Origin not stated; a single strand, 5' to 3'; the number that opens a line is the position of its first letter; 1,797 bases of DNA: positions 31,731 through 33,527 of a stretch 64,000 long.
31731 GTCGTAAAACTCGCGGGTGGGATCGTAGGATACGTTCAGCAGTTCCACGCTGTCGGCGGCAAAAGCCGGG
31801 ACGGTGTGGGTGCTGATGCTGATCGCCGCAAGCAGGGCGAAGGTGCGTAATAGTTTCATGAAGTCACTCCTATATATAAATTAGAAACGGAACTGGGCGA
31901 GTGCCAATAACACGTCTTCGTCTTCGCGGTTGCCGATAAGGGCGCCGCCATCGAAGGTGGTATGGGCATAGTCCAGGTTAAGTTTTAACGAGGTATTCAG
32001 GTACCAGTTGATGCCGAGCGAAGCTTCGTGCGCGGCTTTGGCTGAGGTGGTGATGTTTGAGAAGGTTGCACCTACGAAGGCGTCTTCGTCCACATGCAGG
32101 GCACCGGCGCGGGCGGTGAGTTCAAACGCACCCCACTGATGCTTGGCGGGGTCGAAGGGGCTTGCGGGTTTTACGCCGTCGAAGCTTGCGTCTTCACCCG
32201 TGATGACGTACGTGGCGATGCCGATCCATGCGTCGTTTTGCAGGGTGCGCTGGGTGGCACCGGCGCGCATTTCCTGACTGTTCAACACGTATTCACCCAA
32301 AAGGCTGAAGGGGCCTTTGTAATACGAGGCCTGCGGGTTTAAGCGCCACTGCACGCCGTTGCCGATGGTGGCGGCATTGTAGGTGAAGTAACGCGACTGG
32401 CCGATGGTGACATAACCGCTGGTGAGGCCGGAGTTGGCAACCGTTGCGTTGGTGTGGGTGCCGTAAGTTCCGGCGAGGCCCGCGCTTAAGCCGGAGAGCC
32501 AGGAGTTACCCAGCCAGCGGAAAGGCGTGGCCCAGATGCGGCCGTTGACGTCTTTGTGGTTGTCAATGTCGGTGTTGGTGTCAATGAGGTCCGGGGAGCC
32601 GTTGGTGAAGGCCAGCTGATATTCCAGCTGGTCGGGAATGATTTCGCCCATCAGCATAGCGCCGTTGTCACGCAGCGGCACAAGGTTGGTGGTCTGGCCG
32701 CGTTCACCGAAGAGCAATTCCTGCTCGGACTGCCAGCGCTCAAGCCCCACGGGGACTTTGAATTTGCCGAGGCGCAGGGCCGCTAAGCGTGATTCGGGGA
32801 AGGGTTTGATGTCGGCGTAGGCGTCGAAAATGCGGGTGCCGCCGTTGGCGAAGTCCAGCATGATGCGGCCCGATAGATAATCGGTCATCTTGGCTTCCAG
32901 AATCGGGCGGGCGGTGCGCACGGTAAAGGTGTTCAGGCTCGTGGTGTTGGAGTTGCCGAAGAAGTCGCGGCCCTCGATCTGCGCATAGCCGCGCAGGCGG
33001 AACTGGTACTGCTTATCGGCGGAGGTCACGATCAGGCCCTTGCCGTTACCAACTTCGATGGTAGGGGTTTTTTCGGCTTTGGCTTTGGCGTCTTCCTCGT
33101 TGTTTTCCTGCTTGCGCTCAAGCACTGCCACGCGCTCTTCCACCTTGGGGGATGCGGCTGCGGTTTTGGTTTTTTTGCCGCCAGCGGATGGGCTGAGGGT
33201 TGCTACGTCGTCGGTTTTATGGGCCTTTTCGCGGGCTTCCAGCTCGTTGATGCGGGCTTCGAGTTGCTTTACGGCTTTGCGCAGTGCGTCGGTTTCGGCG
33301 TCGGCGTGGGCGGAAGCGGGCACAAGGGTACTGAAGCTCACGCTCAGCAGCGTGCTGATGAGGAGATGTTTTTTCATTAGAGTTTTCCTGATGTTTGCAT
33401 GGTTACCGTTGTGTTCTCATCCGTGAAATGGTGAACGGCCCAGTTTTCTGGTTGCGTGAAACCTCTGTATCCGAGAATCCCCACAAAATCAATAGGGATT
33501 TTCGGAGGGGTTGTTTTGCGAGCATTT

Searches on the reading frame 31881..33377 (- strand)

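Call 24: search_protein_families(library=pfam, proteins=[window:31881-33377:-])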
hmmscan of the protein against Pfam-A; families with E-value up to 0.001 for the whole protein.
window:31881-33377:- (498 aa): 1 family
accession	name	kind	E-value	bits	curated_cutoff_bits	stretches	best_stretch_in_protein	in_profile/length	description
PF07396.17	Porin_O_P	-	1.4e-23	84.2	20.9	1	151-498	27-370/370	Phosphate-selective porin O and P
